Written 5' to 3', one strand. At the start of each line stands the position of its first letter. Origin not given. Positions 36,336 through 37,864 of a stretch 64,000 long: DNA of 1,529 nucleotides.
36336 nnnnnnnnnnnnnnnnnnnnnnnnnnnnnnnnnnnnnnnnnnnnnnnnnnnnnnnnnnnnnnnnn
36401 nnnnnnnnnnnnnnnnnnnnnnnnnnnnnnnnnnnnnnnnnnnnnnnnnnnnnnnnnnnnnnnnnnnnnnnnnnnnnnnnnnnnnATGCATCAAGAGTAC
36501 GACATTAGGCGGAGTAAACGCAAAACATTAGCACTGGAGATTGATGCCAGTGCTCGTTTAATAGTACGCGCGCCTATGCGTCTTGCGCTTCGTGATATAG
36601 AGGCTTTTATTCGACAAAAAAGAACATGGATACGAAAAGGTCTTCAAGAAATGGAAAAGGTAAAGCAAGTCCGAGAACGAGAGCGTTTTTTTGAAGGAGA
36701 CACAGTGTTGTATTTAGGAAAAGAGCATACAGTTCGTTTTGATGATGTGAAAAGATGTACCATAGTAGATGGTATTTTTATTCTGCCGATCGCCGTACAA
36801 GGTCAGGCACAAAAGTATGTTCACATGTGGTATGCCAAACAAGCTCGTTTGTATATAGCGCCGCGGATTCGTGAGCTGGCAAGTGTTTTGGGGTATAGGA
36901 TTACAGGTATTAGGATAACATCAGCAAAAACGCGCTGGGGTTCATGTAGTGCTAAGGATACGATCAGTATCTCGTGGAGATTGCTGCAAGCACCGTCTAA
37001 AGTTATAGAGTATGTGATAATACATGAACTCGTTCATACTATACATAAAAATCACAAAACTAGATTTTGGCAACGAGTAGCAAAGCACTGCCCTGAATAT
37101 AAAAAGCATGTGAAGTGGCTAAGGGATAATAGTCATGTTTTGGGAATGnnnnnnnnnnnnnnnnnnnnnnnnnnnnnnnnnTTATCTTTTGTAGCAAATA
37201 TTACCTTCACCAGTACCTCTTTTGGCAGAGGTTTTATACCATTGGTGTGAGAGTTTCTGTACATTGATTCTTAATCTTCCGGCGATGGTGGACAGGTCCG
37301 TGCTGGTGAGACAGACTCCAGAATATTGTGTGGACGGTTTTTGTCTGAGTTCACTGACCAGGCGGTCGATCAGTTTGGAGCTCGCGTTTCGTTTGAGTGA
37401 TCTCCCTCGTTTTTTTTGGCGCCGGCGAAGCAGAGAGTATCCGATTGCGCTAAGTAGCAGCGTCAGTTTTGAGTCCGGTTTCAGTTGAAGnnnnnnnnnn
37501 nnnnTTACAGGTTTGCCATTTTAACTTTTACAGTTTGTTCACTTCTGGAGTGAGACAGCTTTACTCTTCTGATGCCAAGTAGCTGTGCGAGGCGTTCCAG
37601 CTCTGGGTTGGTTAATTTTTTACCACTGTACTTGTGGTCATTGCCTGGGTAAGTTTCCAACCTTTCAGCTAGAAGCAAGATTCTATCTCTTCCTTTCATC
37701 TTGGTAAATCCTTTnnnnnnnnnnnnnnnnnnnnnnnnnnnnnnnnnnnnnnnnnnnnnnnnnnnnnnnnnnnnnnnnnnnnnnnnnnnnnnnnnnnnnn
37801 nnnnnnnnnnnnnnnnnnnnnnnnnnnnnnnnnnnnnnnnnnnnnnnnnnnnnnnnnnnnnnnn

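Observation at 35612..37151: Translationally coupled PD-(D/E)XK Fe-S nuclease and DUF45/YgjP-type metallopeptidase pair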

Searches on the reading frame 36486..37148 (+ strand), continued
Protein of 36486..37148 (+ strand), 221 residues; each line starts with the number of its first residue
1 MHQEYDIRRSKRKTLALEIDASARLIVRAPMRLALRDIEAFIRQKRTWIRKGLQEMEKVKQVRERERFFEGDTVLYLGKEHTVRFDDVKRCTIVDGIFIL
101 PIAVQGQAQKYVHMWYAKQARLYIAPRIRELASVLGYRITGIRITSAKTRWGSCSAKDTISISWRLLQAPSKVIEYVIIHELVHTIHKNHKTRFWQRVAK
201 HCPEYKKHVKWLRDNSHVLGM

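Call 57: find_encoding_contigs(protein=P0123, flank=3000, max_places=3)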
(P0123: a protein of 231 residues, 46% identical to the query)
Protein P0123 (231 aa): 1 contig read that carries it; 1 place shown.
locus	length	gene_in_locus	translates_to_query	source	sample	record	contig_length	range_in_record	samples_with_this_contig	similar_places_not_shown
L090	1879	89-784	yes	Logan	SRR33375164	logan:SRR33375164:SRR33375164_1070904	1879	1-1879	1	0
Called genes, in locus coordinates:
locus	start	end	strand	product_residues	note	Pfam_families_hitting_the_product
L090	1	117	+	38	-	?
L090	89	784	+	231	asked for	PF01863:YgjP-like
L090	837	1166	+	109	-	-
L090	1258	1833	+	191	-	PF07638:Sigma70_ECF (weak), PF04542:Sigma70_r2, PF08281:Sigma70_r4_2, PF04545:Sigma70_r4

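Call 65: find_related_loci(query=A3, collection=metagenome_contigs, flank=5000)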
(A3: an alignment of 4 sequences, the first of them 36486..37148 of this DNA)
Query A3 (221 aa) in metagenome_contigs; peptide patterns used: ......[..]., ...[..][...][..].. (x = any residue, [..] = any of these).
516 stretches matched a pattern; 318 encode a relative of the query (tblastn E <= 1e-3); the best 80 are kept; 80 distinct loci.
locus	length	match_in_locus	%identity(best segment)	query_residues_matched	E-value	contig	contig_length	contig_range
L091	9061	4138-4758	43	7-213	3e-52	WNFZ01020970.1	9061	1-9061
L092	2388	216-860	41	7-221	7e-51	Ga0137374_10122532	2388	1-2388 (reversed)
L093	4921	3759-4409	41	7-221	3e-50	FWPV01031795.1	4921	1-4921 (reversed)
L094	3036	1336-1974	41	7-219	9e-50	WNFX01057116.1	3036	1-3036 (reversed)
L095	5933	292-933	34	6-221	2e-46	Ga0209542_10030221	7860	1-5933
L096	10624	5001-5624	41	10-217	7e-46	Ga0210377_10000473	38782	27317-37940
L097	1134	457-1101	38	5-219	5e-47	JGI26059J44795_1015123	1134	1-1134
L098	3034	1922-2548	37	9-219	2e-44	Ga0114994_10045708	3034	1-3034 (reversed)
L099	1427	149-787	37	7-219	9e-46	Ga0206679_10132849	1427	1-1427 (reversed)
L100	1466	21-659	37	7-219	1e-45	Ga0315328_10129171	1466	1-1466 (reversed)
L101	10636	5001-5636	37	7-219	6e-44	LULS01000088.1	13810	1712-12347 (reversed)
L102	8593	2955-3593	38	7-219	1e-43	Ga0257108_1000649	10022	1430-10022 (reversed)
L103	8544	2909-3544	37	7-219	1e-43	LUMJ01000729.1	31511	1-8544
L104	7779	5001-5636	37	7-219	1e-43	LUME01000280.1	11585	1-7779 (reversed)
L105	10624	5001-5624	37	9-219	8e-44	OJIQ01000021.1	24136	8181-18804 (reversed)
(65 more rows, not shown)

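Call 86: list_cluster_members(proteins=[P0127, P0166, P0169, P0185, P0199, P0212, P0214, P0227, P0230, P0155])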
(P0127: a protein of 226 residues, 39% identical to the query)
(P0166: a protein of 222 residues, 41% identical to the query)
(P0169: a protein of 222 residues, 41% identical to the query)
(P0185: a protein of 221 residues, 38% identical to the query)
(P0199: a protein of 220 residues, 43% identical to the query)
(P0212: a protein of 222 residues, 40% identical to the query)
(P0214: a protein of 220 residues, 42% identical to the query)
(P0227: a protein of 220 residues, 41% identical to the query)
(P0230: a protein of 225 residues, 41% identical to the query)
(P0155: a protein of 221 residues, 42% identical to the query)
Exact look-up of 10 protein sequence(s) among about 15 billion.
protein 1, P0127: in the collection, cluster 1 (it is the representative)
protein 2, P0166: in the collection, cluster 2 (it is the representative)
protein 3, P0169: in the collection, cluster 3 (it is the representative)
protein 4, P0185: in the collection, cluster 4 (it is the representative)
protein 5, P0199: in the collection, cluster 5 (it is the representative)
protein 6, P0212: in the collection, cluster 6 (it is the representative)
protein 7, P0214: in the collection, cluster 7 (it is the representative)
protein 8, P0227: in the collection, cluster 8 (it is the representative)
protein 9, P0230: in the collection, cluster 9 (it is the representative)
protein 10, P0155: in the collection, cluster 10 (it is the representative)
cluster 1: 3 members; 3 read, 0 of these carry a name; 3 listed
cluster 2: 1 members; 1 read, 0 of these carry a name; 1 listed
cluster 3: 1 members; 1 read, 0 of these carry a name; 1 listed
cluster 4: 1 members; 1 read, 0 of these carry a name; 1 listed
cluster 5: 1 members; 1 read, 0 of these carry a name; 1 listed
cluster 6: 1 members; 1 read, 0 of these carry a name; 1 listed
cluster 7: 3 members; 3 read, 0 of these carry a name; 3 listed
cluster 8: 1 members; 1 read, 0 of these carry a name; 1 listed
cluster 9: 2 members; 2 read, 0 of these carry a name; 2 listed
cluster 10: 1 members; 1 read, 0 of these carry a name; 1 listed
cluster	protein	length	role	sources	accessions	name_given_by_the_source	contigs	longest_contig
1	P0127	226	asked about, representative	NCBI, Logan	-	-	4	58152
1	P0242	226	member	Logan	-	-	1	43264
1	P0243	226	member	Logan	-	-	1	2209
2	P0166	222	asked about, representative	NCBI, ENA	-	-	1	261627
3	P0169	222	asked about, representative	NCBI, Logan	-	-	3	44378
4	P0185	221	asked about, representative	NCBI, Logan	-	-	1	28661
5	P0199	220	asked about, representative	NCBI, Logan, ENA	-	-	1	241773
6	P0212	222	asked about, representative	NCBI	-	-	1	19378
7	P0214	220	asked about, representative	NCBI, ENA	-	-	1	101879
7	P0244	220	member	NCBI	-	-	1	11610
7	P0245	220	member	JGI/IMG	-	-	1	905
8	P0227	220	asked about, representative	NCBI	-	-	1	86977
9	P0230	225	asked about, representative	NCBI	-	-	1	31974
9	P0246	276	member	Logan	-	-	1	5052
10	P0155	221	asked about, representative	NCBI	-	-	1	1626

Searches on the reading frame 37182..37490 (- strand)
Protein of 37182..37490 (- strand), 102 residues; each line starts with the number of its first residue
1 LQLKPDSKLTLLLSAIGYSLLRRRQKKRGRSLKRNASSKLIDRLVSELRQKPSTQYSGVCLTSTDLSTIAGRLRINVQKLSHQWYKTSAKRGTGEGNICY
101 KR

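Call 4: search_protein_families(library=pfam, proteins=[window:37182-37490:-], max_evalue=0.01)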
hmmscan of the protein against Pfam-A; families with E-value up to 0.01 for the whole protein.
window:37182-37490:- (102 aa): 0 families

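Call 5: search_protein_families(library=ncbifam, proteins=[window:37182-37490:-], max_evalue=0.01)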
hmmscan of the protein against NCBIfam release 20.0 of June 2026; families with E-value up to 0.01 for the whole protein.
window:37182-37490:- (102 aa): 0 families

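Call 6: search_protein_families(library=padloc, proteins=[window:37182-37490:-], max_evalue=0.01)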
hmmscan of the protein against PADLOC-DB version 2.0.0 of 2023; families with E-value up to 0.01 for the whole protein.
window:37182-37490:- (102 aa): 0 families

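Call 17: search_protein_families(library=phrogs, proteins=[window:37182-37490:-], max_evalue=0.01)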
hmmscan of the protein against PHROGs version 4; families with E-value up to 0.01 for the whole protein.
window:37182-37490:- (102 aa): 0 families

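Call 37: find_homologous_proteins(query=window:37182-37490:-, max_evalue=10)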
Query window:37182-37490:-: 9 candidates shared short words with the query, none scored E <= 10.

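Call 43: search_protein_families(library=pfam, proteins=[window:37182-37490:-], max_evalue=10)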
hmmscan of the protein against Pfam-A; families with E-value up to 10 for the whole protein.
window:37182-37490:- (102 aa): 2 families
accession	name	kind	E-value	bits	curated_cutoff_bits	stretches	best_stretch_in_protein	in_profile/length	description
PF25694.1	N_peptide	-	0.013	16.4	27.9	1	18-64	14-60/100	Transcriptional antitermination N peptide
PF25051.1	WHD_MCM8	-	0.14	12.7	26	1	38-81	14-56/80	MCM8 winged helix domain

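Call 90: find_related_loci(query=A4, collection=viral_contigs, flank=5000)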
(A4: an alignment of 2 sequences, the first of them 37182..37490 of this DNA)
Query A4 (102 aa) in viral_contigs; peptide patterns used: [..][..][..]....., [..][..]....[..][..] (x = any residue, [..] = any of these).
184 stretches matched a pattern, but none encodes a relative of the query by tblastn (E <= 1e-3).

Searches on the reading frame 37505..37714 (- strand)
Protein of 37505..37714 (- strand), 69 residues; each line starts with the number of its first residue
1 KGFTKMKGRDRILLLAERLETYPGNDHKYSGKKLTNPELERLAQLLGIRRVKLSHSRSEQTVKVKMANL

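Call 4: search_protein_families(library=pfam, proteins=[window:37505-37714:-], max_evalue=0.01)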
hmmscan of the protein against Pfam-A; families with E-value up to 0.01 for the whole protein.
window:37505-37714:- (69 aa): 0 families

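Call 5: search_protein_families(library=ncbifam, proteins=[window:37505-37714:-], max_evalue=0.01)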
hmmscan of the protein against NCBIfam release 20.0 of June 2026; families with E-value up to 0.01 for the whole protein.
window:37505-37714:- (69 aa): 0 families

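Call 6: search_protein_families(library=padloc, proteins=[window:37505-37714:-], max_evalue=0.01)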
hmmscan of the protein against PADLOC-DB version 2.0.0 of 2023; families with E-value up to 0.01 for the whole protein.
window:37505-37714:- (69 aa): 0 families

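Call 17: search_protein_families(library=phrogs, proteins=[window:37505-37714:-], max_evalue=0.01)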
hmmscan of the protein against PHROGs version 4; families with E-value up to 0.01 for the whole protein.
window:37505-37714:- (69 aa): 0 families

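Call 43: search_protein_families(library=pfam, proteins=[window:37505-37714:-], max_evalue=10)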
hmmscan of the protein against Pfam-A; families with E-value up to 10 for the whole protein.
window:37505-37714:- (69 aa): 0 families

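Call 50: search_protein_representatives(protein=window:37505-37714:-)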
Query: 69 residues. Proteins with E-value up to 0.001 (for the whole library): 1; up to 1e-10: 0; up to 1e-30: 0. The best 1 are listed.
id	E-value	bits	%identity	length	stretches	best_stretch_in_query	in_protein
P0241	6.0e-06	42.2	47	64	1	9-66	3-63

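Call 52: find_encoding_contigs(protein=P0241, flank=6000, max_places=4)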
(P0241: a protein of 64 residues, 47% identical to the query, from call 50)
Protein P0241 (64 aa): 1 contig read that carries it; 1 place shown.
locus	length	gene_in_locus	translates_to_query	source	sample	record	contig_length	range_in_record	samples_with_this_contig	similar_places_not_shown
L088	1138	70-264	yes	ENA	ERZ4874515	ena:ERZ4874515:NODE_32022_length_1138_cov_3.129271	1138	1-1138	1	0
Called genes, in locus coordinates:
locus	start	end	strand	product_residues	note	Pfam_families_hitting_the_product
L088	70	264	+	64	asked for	-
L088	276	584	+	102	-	-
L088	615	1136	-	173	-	?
